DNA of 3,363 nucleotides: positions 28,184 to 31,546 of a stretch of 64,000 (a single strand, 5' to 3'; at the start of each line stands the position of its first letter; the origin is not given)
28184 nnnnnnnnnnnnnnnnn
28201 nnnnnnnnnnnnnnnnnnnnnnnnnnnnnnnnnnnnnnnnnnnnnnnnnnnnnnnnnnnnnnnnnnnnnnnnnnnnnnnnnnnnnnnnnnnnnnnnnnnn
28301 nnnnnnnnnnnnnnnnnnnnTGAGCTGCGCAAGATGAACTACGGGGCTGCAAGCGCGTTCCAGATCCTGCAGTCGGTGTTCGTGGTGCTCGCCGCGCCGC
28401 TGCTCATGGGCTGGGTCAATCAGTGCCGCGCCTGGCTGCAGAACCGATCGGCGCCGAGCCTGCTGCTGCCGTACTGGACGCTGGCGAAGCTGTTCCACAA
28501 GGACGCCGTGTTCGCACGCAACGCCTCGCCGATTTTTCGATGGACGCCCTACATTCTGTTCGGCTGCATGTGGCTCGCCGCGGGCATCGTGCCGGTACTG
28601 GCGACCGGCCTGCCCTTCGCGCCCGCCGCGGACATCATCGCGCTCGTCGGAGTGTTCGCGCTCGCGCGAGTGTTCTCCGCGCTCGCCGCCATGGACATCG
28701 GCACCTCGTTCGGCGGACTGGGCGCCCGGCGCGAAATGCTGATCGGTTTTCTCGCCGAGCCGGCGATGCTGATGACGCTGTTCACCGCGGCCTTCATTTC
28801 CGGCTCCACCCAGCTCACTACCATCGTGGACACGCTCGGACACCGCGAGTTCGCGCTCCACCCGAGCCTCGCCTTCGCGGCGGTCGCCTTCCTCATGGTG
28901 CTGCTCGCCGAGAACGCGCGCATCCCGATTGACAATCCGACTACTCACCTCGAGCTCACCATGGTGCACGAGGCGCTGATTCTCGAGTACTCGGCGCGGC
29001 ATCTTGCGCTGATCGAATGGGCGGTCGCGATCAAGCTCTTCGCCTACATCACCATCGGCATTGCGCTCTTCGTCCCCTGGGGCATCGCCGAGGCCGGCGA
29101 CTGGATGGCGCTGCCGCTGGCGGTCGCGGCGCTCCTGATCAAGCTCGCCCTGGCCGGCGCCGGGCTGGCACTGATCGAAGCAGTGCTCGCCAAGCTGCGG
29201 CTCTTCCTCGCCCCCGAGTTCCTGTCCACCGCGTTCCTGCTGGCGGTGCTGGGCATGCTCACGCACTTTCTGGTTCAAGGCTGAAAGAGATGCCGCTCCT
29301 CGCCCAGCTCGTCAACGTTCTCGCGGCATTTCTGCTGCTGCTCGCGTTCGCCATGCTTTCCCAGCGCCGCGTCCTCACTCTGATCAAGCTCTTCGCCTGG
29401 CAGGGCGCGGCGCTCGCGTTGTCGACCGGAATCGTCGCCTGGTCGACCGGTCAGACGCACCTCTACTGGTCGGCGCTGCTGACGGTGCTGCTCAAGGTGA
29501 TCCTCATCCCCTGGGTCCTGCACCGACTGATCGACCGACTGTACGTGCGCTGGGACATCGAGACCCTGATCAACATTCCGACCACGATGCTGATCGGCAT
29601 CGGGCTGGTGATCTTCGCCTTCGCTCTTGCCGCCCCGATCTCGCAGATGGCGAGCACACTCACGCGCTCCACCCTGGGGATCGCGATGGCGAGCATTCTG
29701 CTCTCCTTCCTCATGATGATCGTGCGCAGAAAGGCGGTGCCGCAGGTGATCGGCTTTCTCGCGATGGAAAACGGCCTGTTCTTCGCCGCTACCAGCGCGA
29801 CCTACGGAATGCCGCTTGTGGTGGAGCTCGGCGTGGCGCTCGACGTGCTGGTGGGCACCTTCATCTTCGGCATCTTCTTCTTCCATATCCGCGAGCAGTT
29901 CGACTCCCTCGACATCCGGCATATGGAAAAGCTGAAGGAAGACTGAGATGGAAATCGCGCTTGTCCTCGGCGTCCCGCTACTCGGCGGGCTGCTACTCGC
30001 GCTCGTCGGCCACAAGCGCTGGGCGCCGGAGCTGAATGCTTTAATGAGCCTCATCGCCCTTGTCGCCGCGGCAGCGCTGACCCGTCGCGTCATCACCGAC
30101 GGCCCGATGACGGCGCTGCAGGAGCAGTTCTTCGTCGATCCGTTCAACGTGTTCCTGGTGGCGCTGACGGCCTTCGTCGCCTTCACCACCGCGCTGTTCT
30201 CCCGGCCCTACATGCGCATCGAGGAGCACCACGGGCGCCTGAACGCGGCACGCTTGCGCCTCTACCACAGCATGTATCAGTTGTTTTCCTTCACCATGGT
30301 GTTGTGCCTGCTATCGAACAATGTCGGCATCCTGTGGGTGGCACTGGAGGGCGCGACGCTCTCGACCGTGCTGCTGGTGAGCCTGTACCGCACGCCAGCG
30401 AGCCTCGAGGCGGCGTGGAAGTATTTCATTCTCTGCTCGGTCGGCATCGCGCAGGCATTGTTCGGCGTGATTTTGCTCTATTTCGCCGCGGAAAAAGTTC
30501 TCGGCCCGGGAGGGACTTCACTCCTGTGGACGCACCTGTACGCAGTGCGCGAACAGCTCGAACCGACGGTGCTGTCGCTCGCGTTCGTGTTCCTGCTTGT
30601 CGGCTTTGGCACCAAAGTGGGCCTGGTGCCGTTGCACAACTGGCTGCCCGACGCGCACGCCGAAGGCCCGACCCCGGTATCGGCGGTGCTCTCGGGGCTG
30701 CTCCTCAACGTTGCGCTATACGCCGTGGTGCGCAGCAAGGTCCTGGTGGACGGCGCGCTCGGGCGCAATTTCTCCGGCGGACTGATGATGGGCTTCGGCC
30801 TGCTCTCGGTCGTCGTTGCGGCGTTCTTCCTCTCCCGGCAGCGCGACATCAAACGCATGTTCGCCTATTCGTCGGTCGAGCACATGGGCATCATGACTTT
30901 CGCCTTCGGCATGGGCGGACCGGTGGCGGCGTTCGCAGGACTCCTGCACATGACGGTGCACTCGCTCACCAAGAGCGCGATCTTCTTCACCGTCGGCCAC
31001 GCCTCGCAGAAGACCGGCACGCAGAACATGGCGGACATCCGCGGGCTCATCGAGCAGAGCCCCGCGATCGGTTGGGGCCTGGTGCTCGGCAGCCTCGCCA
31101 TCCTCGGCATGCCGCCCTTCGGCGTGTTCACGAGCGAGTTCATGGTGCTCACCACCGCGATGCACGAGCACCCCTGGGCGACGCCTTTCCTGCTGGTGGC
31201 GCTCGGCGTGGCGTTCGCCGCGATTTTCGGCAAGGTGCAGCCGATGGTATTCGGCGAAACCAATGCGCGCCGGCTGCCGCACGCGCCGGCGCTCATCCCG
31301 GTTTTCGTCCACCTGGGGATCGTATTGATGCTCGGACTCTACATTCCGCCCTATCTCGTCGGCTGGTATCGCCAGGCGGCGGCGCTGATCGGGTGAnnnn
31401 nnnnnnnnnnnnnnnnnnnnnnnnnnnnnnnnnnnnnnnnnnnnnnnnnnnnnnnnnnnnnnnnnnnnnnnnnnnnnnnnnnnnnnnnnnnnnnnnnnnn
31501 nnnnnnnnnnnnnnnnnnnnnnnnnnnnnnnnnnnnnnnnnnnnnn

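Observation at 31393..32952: Hydrogenase large-subunit homologue with all four [NiFe] cysteine ligands substituted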

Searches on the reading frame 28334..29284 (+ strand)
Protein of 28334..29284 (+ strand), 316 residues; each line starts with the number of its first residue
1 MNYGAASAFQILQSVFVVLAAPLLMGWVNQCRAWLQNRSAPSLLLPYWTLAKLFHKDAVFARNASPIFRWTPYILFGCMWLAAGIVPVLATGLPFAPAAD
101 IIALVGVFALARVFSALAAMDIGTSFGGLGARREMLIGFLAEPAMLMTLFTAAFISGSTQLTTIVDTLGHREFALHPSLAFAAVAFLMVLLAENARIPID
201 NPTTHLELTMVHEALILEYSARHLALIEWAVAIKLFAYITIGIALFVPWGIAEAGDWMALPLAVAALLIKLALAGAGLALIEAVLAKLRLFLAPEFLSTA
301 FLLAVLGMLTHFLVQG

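Call 5: search_protein_families(library=pfam, proteins=[window:28334-29284:+])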
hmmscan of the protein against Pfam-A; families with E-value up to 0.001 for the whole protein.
window:28334-29284:+ (316 aa): 1 family
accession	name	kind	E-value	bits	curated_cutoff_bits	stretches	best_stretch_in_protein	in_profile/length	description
PF00146.26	NADHdh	-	2.2e-30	106.5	27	1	14-307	6-292/298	NADH dehydrogenase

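Call 25: search_protein_families(library=ncbifam, proteins=[window:28334-29284:+], max_evalue=0.00001)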
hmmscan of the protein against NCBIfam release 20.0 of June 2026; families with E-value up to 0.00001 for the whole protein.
window:28334-29284:+ (316 aa): 1 family
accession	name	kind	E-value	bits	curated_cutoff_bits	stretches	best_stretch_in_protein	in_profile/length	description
NF004741.0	PRK06076.1-2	equivalog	1.2e-07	31.3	305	1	51-290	74-307/337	NADH-quinone oxidoreductase subunit NuoH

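Call 50: search_solved_structures(query=window:28334-29281:+, show_alignments=4, max_evalue=1e-8)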
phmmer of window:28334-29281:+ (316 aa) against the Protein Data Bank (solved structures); distinct sequences matched with E-value up to 1e-8: 2.
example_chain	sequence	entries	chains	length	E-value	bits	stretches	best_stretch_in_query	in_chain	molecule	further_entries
7z0s_D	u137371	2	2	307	3e-42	148.3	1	9-308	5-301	Formate hydrogenlyase subunit 4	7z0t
6cfw_M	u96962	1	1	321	7.1e-14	55.1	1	11-309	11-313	Mbh13 NADH dehydrogenase subunit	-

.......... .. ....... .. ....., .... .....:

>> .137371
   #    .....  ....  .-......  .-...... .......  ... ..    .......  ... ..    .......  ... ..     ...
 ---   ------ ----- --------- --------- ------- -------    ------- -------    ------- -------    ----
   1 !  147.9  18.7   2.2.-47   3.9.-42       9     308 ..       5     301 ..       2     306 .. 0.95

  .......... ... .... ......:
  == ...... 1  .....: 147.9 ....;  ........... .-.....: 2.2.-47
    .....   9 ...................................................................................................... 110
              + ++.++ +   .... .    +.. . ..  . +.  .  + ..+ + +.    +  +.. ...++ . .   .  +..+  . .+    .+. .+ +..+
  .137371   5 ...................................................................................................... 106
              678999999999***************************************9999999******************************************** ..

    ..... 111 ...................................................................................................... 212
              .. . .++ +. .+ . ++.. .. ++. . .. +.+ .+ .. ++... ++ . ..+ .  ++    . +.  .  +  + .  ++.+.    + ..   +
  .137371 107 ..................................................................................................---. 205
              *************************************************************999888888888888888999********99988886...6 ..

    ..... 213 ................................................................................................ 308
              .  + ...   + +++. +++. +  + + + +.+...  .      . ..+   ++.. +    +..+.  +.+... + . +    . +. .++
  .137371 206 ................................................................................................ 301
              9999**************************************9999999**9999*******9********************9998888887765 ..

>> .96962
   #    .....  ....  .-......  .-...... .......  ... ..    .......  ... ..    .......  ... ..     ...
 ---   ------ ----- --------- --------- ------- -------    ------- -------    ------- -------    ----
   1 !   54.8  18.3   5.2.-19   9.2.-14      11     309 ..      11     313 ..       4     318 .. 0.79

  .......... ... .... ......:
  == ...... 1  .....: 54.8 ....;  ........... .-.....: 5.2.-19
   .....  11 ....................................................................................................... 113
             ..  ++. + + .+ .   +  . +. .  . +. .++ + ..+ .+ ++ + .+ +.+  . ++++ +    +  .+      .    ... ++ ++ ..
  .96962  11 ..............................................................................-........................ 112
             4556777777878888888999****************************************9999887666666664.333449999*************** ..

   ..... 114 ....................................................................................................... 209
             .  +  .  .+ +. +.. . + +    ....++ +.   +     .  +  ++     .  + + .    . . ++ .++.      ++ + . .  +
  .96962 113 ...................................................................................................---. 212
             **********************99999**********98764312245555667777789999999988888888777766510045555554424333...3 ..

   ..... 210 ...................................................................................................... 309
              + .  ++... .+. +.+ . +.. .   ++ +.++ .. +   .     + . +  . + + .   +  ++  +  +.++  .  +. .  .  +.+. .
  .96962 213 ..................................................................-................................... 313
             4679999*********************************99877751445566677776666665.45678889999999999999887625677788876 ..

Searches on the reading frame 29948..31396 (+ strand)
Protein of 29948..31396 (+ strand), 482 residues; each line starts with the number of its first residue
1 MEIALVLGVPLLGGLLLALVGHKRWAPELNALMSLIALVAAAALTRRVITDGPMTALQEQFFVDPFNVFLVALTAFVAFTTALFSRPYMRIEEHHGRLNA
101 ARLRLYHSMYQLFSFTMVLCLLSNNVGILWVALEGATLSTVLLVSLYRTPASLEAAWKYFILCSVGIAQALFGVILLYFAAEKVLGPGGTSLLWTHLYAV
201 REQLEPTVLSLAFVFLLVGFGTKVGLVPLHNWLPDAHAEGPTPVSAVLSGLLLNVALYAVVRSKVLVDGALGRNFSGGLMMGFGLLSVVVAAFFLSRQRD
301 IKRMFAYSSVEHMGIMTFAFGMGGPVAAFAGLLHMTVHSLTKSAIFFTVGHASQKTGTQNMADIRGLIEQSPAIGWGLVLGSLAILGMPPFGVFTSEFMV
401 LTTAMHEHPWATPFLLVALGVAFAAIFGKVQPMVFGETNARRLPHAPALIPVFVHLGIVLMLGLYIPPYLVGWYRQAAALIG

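Call 5: search_protein_families(library=pfam, proteins=[window:29948-31396:+])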
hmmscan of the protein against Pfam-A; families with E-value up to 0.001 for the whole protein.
window:29948-31396:+ (482 aa): 1 family
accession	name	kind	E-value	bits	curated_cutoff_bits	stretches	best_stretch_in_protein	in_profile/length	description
PF00361.26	Proton_antipo_M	-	4.7e-54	184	21.5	1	123-415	1-286/294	NADH:quinone oxidoreductase/Mrp antiporter, TM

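Call 25: search_protein_families(library=ncbifam, proteins=[window:29948-31396:+], max_evalue=0.00001)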
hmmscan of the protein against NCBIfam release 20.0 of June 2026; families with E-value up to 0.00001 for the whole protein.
window:29948-31396:+ (482 aa): 72 families (the best 25 are shown)
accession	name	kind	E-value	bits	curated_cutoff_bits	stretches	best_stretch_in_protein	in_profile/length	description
NF005045.0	PRK06458.1-5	equivalog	1.2e-260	865.5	543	1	2-482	3-483/484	hydrogenase 4 subunit F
NF005043.0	PRK06458.1-3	equivalog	5.6e-183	609.3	533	1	3-482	9-483/483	hydrogenase 4 subunit F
NF005044.0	PRK06458.1-4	equivalog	2.6e-127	425.9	610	1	26-480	31-493/531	hydrogenase 4 subunit F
NF005041.0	PRK06458.1-1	equivalog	1.3e-96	324.7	951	1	35-426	44-436/526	hydrogenase 4 subunit F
NF006427.0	PRK08676.1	equivalog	2e-88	297.4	511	1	18-475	15-477/486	hydrogenase membrane subunit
NF005042.0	PRK06458.1-2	equivalog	1.4e-73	248.6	437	1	54-463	46-431/439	hydrogenase 4 subunit F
TIGR01972.1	NDH_I_M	subfamily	5.9e-55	186.8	263.8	1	58-477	71-478/486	NADH-quinone oxidoreductase subunit M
NF005086.0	PRK06521.1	equivalog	2.8e-54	184.7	667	1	33-424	50-434/669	hydrogenase 4 subunit B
NF006241.0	PRK08377.1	equivalog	3.5e-51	174.8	645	1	58-468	71-465/494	NADH dehydrogenase subunit N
TIGR01770.1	NDH_I_N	subfamily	2.2e-46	158.8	332.6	1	26-433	32-430/472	NADH-quinone oxidoreductase subunit NuoN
NF005097.0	PRK06525.1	equivalog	2.2e-46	158.6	430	1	7-460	9-465/480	hydrogenase 4 subunit D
NF009305.0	PRK12662.1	equivalog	1.5e-45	155.9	700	1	9-438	12-441/492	putative monovalent cation/H+ antiporter subunit D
NF006418.0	PRK08667.1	equivalog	4.8e-45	154.2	794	1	32-424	46-428/644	hydrogenase membrane subunit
NF006419.0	PRK08668.1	equivalog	4.2e-42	144.7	617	1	2-460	3-457/613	NADH dehydrogenase subunit M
NF005141.0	PRK06590.1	equivalog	6.8e-41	140.9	556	1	4-447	6-446/615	NADH-quinone oxidoreductase subunit L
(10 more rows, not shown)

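Call 48: search_solved_structures(query=window:29948-31393:+, show_alignments=3, max_evalue=1e-20)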
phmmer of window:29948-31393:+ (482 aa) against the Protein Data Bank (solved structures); distinct sequences matched with E-value up to 1e-20: 12.
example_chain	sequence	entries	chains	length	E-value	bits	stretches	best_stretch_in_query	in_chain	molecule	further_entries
6u8y_H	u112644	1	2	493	4.1e-36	128.5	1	58-469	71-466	NADH dehydrogenase subunit N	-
6cfw_H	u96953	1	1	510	7.8e-28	101.2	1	61-465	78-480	Monovalent cation/H+ antiporter subunit D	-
7p61_M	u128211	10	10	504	7.4e-26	94.7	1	153-468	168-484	NADH dehydrogenase I subunit M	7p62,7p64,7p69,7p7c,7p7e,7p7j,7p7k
3rko_M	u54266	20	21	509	7.6e-26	94.6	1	153-468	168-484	NADH-QUINONE OXIDOREDUCTASE SUBUNIT M | NADH dehydrogenase I subunit M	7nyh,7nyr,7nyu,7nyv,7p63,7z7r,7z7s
6hum_D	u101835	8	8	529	5.8e-24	88.4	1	211-450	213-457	NAD(P)H-quinone oxidoreductase chain 4 1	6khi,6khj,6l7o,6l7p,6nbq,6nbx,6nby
6tjv_D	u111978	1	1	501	1.1e-23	87.5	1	202-479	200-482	NADH dehydrogenase subunit 4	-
4he8_L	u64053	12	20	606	4.4e-22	82.2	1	7-470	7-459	NADH-quinone oxidoreductase subunit 12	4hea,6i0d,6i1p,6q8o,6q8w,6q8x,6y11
6z16_D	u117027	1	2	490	5.9e-22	81.8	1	5-405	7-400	Multisubunit Na+/H+ antiporter, D subunit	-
6hum_F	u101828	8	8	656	6.9e-22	81.6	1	61-419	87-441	NADH dehydrogenase subunit 5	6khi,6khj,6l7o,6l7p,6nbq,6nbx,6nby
7d3u_A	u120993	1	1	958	3.4e-21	79.3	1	3-427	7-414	Monovalent Na+/H+ antiporter subunit A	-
7a23_M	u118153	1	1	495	8.5e-21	78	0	110-427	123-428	Nad4m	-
7ar7_M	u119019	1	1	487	9.7e-21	77.8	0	110-427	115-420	NADH-ubiquinone oxidoreductase chain 4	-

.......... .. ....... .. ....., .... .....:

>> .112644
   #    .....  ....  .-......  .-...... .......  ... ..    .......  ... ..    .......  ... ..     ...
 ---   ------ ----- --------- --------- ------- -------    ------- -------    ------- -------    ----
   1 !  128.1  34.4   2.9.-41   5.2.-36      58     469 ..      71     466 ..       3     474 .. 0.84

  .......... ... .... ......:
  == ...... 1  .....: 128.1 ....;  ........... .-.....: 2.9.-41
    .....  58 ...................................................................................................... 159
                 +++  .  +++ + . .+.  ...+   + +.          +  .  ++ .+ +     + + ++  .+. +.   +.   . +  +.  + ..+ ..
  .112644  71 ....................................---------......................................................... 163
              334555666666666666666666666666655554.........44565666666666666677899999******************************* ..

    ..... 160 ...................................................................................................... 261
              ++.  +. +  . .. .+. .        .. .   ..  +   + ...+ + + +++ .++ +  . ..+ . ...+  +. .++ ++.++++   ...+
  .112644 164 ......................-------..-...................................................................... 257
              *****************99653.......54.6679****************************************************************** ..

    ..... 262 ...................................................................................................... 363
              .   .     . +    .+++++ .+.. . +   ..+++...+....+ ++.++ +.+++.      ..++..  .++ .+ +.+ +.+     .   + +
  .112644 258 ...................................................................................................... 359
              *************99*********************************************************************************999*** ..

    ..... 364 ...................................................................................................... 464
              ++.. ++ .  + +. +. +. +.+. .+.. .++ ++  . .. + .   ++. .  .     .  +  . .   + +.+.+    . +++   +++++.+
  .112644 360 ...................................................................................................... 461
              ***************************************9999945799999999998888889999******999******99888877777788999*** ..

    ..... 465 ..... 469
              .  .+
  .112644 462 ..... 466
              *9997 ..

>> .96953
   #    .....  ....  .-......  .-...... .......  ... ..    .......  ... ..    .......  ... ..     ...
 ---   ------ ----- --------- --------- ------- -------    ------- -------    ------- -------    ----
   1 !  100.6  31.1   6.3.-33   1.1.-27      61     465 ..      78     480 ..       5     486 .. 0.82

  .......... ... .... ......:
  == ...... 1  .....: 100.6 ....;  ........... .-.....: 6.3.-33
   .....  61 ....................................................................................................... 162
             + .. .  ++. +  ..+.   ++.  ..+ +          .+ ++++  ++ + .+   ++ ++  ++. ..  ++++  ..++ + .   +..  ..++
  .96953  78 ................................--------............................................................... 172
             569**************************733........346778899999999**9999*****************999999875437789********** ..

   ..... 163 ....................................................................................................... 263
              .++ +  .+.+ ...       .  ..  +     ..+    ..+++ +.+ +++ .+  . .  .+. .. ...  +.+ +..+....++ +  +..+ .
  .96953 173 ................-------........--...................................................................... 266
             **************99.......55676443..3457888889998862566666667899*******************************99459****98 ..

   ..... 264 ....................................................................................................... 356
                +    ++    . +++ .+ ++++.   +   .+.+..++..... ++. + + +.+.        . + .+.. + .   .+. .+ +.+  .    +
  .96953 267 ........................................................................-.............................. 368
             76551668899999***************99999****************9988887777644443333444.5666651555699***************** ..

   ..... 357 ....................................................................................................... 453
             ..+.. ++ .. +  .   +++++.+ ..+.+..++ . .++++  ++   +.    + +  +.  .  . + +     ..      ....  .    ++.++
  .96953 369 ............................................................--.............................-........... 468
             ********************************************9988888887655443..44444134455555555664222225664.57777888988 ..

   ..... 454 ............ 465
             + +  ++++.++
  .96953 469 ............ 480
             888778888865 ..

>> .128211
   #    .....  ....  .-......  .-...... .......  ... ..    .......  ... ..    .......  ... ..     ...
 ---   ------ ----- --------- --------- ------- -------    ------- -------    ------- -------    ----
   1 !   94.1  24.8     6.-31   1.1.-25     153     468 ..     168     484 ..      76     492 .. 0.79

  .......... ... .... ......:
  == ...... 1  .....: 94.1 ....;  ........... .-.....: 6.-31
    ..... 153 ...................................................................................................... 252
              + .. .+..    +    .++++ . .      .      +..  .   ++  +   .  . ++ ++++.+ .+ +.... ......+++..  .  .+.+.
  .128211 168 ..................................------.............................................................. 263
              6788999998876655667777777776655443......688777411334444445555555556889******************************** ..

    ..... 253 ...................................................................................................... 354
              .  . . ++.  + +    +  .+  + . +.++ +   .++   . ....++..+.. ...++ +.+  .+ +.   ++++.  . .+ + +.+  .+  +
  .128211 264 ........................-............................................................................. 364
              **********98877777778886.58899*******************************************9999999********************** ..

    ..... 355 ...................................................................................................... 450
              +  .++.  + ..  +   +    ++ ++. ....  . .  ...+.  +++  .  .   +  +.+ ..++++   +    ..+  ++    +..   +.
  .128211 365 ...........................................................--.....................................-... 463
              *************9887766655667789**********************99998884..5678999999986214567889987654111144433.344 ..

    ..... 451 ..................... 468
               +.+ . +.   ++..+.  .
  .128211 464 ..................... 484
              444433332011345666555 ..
